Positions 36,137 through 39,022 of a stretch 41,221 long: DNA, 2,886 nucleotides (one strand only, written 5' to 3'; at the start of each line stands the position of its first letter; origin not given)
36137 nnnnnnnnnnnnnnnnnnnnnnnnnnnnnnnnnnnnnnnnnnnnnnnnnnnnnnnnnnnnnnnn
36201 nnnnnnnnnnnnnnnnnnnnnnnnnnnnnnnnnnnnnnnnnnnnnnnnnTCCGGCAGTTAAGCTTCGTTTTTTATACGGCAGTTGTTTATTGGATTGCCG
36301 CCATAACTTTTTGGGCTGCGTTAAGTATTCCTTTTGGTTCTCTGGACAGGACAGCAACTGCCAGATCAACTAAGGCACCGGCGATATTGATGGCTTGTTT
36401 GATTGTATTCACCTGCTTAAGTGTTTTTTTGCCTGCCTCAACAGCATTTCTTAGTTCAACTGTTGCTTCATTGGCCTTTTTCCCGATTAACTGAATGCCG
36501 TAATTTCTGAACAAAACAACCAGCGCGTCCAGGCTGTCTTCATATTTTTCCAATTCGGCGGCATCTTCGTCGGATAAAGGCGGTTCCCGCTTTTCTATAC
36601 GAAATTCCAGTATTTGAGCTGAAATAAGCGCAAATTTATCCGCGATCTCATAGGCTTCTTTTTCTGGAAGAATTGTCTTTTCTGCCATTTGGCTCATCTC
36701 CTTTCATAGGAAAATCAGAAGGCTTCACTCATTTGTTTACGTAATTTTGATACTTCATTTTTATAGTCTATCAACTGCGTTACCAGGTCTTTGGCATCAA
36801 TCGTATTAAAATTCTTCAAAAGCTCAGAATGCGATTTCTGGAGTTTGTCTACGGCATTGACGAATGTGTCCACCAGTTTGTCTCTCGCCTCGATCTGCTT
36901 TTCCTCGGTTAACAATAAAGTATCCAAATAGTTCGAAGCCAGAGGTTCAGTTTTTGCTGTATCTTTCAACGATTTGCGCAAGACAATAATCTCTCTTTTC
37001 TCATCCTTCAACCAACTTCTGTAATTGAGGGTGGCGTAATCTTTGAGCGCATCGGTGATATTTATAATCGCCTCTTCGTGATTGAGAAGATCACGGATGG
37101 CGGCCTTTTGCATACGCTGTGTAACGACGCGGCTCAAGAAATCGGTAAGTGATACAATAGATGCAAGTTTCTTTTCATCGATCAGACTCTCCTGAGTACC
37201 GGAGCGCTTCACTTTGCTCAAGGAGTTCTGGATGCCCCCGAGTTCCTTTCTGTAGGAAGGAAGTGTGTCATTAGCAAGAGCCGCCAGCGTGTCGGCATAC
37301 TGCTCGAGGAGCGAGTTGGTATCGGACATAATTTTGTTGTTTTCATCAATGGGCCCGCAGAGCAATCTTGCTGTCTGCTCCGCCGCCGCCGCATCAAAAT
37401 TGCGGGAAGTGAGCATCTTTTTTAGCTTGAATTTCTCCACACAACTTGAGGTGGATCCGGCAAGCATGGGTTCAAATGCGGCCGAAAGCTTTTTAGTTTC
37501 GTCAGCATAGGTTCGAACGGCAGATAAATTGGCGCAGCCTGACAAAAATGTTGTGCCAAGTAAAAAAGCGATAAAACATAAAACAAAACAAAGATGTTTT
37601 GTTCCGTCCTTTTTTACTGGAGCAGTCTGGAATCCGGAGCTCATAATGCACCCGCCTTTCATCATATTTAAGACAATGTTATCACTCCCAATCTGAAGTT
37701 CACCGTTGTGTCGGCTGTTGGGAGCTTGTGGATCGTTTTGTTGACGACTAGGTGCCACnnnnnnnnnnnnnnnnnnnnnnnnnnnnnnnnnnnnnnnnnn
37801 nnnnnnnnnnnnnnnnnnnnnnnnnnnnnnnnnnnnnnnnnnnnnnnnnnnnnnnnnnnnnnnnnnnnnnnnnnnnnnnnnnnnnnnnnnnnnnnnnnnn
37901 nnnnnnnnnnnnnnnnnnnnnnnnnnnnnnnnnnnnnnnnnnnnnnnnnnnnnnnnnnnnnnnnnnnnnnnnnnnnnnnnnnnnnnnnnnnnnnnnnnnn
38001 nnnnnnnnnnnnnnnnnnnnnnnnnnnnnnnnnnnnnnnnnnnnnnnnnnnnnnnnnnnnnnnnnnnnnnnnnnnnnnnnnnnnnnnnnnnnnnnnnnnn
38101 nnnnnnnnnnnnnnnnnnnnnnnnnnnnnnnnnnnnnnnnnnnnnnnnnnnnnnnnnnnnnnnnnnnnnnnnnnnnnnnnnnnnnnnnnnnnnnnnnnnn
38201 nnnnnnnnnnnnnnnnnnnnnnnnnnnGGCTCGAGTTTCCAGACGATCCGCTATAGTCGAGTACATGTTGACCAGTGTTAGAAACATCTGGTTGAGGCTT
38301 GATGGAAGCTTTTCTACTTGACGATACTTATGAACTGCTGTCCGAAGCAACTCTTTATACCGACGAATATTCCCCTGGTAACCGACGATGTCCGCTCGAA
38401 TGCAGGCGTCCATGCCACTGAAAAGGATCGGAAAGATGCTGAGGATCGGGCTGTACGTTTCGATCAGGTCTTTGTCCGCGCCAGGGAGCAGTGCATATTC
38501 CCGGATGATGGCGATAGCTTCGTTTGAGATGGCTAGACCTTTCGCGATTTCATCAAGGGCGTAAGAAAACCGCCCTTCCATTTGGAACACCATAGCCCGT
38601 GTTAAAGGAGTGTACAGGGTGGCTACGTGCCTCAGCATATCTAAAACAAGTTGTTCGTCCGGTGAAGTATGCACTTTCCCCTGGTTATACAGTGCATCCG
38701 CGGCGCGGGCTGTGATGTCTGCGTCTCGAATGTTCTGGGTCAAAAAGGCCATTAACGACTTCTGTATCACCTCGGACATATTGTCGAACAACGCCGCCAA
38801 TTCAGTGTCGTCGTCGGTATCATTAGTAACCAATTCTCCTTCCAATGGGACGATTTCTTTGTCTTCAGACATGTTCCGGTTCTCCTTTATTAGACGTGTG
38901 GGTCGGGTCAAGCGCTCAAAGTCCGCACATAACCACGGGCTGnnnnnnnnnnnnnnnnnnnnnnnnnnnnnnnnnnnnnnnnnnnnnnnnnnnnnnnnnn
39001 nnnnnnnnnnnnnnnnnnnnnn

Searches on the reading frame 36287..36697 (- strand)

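Call 3: search_protein_families(library=pfam, proteins=[window:36287-36697:-], max_evalue=1)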
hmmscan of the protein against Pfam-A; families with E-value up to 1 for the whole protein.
window:36287-36697:- (136 aa): 1 family
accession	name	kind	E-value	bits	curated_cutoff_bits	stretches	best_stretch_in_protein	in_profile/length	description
PF21544.3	PorZ_N_b_propeller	-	0.00027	21.7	27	1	34-107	22-95/154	TSS9, PorZ, N-terminal beta-propeller domain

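Call 4: search_protein_families(library=padloc, proteins=[window:36287-36697:-], max_evalue=1)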
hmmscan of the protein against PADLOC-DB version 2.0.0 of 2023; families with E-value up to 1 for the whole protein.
window:36287-36697:- (136 aa): 1 family
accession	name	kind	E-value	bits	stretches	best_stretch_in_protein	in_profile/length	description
PDLC04420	PDC-M11A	-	0.0037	14.2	1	46-84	152-190/376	-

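Call 5: search_protein_families(library=ncbifam, proteins=[window:36287-36697:-], max_evalue=1)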
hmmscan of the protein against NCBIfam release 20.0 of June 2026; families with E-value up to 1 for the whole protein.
window:36287-36697:- (136 aa): 0 families

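Call 70: search_protein_families(library=phrogs, proteins=[window:36287-36697:-], max_evalue=0.01)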
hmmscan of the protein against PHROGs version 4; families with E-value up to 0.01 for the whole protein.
window:36287-36697:- (136 aa): 0 families

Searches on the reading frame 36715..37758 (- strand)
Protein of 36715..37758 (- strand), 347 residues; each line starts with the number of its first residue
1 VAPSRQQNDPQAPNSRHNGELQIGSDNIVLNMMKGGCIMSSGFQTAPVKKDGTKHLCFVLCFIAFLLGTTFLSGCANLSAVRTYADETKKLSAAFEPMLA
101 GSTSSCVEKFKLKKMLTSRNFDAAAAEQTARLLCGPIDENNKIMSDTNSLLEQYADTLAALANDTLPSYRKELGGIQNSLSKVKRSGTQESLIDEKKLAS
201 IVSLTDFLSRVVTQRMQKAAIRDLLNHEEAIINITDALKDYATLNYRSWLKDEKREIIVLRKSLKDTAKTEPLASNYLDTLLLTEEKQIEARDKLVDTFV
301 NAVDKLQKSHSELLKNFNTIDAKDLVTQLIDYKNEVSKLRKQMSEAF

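Call 3: search_protein_families(library=pfam, proteins=[window:36715-37758:-], max_evalue=1)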
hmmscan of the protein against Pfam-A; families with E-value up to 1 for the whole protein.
window:36715-37758:- (347 aa): 4 families
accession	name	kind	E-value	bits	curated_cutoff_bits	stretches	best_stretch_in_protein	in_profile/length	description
PF11748.13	DUF3306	-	0.0081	17.4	25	1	183-242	54-111/120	Protein of unknown function (DUF3306)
PF01544.23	CorA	-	0.015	15.1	27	1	293-344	117-168/292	CorA-like Mg2+ transporter protein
PF09457.15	RBD-FIP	-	0.22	11.8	23.3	0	145-158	13-26/41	FIP domain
PF05752.16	Calici_MSP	-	0.26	11.7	25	1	287-319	32-64/165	Calicivirus minor structural protein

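Call 4: search_protein_families(library=padloc, proteins=[window:36715-37758:-], max_evalue=1)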
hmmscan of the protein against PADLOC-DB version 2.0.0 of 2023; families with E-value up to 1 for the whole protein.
window:36715-37758:- (347 aa): 0 families

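Call 5: search_protein_families(library=ncbifam, proteins=[window:36715-37758:-], max_evalue=1)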
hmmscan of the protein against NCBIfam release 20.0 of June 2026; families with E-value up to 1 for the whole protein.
window:36715-37758:- (347 aa): 3 families
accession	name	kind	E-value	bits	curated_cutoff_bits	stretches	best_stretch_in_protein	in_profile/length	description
NF053719.1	KdoHdxKdoO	equivalog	0.032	13.2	300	1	131-192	67-127/289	Kdo hydroxylase KdoO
NF011188.0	PRK14594.1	equivalog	0.056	13.5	174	1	258-336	7-84/166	16S rRNA-processing protein RimM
NF040598.1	Ala_zip_lipo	subfamily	0.1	13.1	43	1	60-131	3-74/90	Lpp/OprI family alanine-zipper lipoprotein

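Call 70: search_protein_families(library=phrogs, proteins=[window:36715-37650:-], max_evalue=0.01)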
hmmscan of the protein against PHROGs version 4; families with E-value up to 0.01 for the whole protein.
window:36715-37650:- (311 aa): 0 families

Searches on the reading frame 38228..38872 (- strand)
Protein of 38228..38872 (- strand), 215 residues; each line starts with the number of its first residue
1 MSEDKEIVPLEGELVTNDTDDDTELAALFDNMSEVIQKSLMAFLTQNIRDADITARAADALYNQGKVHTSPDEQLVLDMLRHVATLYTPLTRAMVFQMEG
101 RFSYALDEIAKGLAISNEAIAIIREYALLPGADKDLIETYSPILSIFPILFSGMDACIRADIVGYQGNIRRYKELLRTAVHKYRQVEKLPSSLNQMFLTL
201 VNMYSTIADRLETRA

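Call 71: search_protein_representatives(protein=window:38228-38872:-)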
Query: 215 residues. Proteins with E-value up to 0.001 (for the whole library): 25; up to 1e-10: 17; up to 1e-30: 6. The best 25 are listed.
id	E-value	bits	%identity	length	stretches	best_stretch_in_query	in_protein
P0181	1.7e-56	207.5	49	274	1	1-214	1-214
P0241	3.3e-56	206.6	55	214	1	15-195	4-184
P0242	1.5e-44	168.6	47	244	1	17-214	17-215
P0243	2.4e-41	158.1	43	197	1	1-181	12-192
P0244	2.3e-38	148.4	40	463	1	22-215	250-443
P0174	4.7e-34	134.3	38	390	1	24-215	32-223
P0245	1.3e-29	119.9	34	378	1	1-214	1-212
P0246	1.7e-28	116.2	45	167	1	1-130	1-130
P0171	1.4e-25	106.7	36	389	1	19-214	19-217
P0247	1.0e-23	100.7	46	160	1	1-114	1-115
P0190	2.0e-23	99.7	36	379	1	1-215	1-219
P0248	1.0e-21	94.1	53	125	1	122-215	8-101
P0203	4.6e-18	82.2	33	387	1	29-214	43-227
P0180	7.0e-16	75.1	29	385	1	21-214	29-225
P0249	9.5e-14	68.1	36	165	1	87-215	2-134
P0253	1.1e-07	48.4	26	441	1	34-215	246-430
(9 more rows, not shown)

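Call 72: search_protein_families(library=pfam, proteins=[P0244, P0253, P0245, P0242], max_evalue=0.01)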
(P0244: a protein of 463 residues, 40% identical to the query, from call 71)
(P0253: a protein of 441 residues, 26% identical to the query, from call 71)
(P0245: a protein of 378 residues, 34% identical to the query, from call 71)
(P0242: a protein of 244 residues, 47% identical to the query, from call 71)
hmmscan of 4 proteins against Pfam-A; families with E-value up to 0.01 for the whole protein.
P0244 (463 aa): 1 family
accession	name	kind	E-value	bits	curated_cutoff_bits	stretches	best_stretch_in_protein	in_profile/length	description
PF13271.11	DUF4062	-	0.0017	19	24.7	1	12-104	4-82/82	Domain of unknown function (DUF4062)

P0253 (441 aa): 2 families
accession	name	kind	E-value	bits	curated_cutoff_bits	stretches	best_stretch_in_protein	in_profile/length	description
PF13676.11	TIR_2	-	2e-28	99.8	28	1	7-121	2-122/122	TIR domain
PF01582.25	TIR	-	1.4e-07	31.9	21.3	1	12-95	12-99/179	TIR domain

P0245 (378 aa): 1 family
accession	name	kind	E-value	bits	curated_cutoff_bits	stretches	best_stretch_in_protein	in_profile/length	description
PF10137.14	CAP12-PCTIR_TIR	-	3.4e-30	104.9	24.7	1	229-348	2-119/119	CAP12/Pycsar effector protein, TIR domain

P0242 (244 aa): 0 families
